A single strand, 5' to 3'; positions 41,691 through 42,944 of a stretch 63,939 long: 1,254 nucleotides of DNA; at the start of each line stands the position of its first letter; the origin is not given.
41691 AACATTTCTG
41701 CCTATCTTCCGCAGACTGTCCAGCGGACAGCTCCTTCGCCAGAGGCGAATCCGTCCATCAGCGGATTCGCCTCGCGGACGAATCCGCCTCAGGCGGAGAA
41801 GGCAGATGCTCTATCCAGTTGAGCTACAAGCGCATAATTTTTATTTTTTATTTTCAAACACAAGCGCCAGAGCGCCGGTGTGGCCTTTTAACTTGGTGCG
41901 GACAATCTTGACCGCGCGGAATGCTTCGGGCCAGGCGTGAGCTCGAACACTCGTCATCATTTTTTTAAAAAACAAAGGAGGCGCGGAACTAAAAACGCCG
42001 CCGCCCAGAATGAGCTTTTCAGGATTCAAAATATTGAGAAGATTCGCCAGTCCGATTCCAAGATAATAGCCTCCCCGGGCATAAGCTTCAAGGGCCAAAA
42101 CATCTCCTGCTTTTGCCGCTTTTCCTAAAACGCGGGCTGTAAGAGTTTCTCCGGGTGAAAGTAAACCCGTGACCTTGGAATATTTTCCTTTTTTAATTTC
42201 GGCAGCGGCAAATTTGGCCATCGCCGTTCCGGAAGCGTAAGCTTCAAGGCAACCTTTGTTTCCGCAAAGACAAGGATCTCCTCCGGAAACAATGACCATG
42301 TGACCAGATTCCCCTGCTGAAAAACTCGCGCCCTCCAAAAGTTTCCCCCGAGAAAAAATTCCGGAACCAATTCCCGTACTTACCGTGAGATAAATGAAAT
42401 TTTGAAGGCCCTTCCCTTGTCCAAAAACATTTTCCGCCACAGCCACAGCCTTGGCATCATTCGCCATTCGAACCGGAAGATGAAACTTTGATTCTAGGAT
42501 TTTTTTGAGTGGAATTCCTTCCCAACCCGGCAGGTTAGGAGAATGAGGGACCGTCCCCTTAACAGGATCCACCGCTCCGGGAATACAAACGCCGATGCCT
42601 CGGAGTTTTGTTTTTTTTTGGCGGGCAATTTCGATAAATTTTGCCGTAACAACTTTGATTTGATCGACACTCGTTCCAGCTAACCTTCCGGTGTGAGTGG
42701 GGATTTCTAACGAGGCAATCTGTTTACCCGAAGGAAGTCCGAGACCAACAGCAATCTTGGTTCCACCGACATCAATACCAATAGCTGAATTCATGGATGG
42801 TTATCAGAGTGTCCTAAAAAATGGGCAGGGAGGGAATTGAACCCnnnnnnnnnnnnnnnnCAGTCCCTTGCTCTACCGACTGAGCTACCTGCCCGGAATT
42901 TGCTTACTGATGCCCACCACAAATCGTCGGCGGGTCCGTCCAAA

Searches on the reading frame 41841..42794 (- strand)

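Call 15: search_protein_families(library=pfam, proteins=[window:41841-42794:-], max_evalue=0.001)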
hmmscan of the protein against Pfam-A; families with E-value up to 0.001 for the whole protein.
window:41841-42794:- (317 aa): 1 family
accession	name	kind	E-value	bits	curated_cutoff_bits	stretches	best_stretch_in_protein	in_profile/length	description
PF00480.26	ROK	-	2.3e-63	214.9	22.9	1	5-312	2-291/294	ROK family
